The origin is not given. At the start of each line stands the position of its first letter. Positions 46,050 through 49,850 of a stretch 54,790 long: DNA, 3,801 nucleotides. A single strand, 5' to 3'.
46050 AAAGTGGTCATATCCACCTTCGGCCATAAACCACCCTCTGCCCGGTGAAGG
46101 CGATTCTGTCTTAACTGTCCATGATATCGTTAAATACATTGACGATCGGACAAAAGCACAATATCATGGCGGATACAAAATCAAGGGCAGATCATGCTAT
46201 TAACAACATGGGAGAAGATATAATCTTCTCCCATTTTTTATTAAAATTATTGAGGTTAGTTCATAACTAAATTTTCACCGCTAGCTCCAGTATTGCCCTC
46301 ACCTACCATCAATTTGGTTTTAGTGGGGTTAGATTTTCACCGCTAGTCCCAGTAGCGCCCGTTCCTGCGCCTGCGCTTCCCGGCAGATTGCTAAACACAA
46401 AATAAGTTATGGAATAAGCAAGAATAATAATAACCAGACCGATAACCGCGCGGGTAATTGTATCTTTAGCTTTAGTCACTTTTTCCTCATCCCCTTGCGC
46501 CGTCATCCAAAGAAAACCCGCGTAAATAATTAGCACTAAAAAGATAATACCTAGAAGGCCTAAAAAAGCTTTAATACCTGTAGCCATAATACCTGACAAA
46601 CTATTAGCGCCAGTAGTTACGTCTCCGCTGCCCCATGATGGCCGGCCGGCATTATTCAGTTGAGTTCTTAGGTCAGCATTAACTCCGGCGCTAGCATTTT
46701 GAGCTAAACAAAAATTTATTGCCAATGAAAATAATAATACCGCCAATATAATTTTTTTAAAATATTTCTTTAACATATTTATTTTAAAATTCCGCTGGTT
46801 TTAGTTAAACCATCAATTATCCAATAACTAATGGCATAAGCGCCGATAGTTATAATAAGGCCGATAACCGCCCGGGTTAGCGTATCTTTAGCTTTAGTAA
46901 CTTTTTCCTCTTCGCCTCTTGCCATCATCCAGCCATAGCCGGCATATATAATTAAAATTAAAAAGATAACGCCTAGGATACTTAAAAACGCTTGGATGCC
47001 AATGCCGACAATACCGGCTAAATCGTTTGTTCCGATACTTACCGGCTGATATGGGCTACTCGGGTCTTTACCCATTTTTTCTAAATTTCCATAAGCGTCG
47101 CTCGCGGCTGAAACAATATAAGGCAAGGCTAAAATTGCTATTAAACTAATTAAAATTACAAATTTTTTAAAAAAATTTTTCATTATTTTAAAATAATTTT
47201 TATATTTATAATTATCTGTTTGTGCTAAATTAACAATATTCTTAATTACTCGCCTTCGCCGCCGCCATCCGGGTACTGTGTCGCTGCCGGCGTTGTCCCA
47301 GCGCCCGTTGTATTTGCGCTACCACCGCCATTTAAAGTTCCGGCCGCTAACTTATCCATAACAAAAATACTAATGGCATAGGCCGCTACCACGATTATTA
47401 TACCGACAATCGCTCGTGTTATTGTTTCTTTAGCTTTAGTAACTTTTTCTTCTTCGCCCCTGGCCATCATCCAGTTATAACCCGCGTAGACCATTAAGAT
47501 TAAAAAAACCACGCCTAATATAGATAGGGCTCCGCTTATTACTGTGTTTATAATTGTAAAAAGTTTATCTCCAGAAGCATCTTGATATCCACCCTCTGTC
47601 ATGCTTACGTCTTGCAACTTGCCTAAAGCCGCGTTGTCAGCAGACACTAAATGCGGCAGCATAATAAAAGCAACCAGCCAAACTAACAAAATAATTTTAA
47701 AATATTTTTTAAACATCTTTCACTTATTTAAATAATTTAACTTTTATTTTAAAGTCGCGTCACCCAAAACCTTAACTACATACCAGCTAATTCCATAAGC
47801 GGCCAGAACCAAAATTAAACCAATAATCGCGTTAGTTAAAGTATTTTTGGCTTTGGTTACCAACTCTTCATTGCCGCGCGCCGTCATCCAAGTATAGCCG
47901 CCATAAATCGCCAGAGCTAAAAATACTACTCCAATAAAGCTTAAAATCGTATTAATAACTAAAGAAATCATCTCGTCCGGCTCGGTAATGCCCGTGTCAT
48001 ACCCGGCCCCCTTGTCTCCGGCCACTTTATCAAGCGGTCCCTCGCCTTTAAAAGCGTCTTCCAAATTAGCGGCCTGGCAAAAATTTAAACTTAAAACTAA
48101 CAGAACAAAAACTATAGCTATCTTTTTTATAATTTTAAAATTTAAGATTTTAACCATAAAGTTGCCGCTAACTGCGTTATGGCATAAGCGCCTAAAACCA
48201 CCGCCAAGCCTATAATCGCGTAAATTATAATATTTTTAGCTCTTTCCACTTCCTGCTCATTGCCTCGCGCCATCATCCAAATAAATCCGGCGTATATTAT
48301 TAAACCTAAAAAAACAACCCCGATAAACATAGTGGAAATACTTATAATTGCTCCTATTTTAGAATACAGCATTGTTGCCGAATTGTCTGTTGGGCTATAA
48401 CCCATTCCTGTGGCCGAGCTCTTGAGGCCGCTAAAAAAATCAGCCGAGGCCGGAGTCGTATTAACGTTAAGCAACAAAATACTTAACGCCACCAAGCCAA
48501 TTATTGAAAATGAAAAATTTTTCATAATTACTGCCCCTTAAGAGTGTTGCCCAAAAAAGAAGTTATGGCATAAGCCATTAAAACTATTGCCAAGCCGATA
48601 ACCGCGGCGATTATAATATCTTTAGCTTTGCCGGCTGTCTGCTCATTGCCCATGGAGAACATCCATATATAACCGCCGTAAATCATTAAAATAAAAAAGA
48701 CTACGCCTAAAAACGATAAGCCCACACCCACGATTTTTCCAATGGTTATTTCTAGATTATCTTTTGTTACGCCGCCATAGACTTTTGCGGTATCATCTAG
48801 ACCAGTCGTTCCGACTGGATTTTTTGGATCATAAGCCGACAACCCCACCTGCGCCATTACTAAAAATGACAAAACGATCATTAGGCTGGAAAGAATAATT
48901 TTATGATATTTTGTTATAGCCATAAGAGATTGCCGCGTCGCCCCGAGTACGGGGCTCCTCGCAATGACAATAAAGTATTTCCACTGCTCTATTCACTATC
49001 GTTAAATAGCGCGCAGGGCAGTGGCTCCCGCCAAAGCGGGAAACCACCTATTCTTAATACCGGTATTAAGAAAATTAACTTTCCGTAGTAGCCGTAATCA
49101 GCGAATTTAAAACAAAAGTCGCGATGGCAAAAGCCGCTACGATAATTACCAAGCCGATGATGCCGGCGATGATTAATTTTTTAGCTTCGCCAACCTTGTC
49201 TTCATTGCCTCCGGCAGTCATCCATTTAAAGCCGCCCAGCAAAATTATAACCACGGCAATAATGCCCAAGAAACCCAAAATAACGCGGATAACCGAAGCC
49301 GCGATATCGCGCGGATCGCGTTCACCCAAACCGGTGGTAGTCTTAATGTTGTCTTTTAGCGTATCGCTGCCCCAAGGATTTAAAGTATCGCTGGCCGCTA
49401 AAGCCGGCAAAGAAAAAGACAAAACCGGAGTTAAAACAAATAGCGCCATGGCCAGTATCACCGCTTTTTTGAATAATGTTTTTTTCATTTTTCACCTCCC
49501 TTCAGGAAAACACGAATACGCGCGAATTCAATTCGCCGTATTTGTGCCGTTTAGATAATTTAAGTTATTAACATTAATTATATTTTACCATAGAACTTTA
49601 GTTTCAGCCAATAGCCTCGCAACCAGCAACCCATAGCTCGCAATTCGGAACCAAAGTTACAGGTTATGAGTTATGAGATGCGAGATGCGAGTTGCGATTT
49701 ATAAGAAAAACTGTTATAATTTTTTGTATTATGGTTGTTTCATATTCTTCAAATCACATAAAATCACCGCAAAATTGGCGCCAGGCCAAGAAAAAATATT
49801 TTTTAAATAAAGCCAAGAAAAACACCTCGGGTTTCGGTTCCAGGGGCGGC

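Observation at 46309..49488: Seven tandem TrbC/VirB2-like pilin paralogues with a conserved two-TM core and divergent ectodomains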

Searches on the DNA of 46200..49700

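Call 84: search_rna_families(source=window, start=46200, end=49700, threshold=evalue, max_evalue=1)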
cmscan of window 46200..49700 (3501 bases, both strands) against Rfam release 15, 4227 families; matches with E-value up to 1: 1.
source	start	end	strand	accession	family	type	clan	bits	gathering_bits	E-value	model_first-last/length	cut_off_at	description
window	47910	47981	-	RF00355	snoR28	Gene; snRNA; snoRNA; CD-box;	-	23.8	45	0.37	1-78/78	no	Small nucleolar RNA snoR28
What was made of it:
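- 48924..49074 (-): Structured 151-nt spacer between p7 and p6, with four hairpins and 50% GC against about 40% locally. No Rfam family matches (call 84).
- Tried and rejected: An Rfam E-value scan of the array found nothing relevant (call 84).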

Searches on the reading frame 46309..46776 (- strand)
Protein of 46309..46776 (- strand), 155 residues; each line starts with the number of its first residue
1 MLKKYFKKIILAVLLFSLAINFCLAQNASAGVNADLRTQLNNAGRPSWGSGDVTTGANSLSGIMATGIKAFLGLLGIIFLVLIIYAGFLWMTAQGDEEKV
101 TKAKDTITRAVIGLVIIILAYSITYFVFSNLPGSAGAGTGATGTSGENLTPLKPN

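Call 5: search_protein_families(library=pfam, proteins=[window:46309-46776:-], max_evalue=1)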
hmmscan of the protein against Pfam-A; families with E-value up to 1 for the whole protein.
window:46309-46776:- (155 aa): 12 families
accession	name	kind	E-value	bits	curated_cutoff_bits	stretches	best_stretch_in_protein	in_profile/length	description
PF18895.5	T4SS_pilin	-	1e-10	42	26.6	1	59-127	4-71/71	Type IV secretion system pilin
PF04956.18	TrbC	-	0.001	19.7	27.9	1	7-123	7-94/98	TrbC/VIRB2 pilin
PF07264.17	EI24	-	0.0031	18.1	32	1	6-128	19-120/199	Sulfate transporter CysZ/Etoposide-induced protein 2.4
PF05987.18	DUF898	-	0.016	14.8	28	1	8-126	137-243/336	Bacterial protein of unknown function (DUF898)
PF04647.20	AgrB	-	0.022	14.6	23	1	70-128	102-160/185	Accessory gene regulator B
PF05296.19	TAS2R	-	0.022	14.3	22.2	1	2-127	122-252/303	Taste receptor protein (TAS2R)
PF02322.20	Cyt_bd_oxida_II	-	0.03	14.1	35.6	1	62-127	146-212/302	Cytochrome bd terminal oxidase subunit II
PF20130.4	DUF6520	-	0.082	13.7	25.4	1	4-35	2-32/83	Family of unknown function (DUF6520)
PF04148.18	Erv26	-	0.14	12.4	22.2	1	74-121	13-59/202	Transmembrane adaptor Erv26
PF20448.3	DUF6705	-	0.15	12.3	24.4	1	8-41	3-35/188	Family of unknown function (DUF6705)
PF05545.16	FixQ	-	0.42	11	29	1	69-94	7-32/49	Cbb3-type cytochrome oxidase component FixQ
PF12420.13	DUF3671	-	0.74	9.7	34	1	2-85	156-207/223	Fam-L, Fam-M like protein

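Call 26: search_protein_families(library=ncbifam, proteins=[window:46309-46776:-], max_evalue=0.01)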
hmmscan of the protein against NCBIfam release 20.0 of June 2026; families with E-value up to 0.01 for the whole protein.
window:46309-46776:- (155 aa): 1 family
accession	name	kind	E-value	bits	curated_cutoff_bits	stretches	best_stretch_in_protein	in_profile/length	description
NF045849.1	ICE_MMCAP2_0565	equivalog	2.1e-12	46.5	40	1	53-129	2-78/80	Mbov_0395 family pilin-like conjugal transfer protein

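Call 90: search_dna_similar(query=window:46309-46776:-, collection=plasmids, mode=protein, max_evalue=0.01, max_rows=25)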
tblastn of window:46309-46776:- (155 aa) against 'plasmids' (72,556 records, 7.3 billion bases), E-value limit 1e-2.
No match.
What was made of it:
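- tblastn of p1 against 72,556 plasmids found no match (call 90).
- Tried and rejected: Other negative searches. tblastn of p1 against plasmids found no match (call 90).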

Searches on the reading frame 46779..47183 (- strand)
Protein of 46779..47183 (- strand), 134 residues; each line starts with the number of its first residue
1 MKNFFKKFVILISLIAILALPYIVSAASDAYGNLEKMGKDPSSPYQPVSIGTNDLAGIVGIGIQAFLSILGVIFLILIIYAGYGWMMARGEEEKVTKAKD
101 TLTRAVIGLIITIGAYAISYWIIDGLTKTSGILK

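Call 5: search_protein_families(library=pfam, proteins=[window:46779-47183:-], max_evalue=1)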
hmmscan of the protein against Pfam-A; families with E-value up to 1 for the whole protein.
window:46779-47183:- (134 aa): 7 families
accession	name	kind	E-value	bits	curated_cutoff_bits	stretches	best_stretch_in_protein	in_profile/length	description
PF18895.5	T4SS_pilin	-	6.1e-07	29.9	26.6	1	64-122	14-71/71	Type IV secretion system pilin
PF04956.18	TrbC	-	0.0089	16.7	27.9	1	68-119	50-95/98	TrbC/VIRB2 pilin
PF02322.20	Cyt_bd_oxida_II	-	0.047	13.5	35.6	1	56-122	152-211/302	Cytochrome bd terminal oxidase subunit II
PF11346.13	DUF3149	-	0.13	12.3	23.2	1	67-88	11-32/40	Protein of unknown function (DUF3149)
PF12420.13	DUF3671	-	0.16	11.8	34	1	3-80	154-207/223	Fam-L, Fam-M like protein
PF04290.18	DctQ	-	0.18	12.2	28.3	1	63-123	65-123/132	Tripartite ATP-independent periplasmic transporters, DctQ component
PF05545.16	FixQ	-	0.41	11.1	29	1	63-99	6-42/49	Cbb3-type cytochrome oxidase component FixQ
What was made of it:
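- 46779..47183 (-): p2 pilin paralogue (134 aa). PF18895 at 29.9 bits (call 5).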

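Call 26: search_protein_families(library=ncbifam, proteins=[window:46779-47183:-], max_evalue=0.01)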
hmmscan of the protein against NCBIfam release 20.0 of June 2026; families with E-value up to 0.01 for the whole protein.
window:46779-47183:- (134 aa): 1 family
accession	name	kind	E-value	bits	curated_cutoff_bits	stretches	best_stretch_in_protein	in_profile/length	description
NF045849.1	ICE_MMCAP2_0565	equivalog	3.8e-09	36.1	40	1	52-123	6-77/80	Mbov_0395 family pilin-like conjugal transfer protein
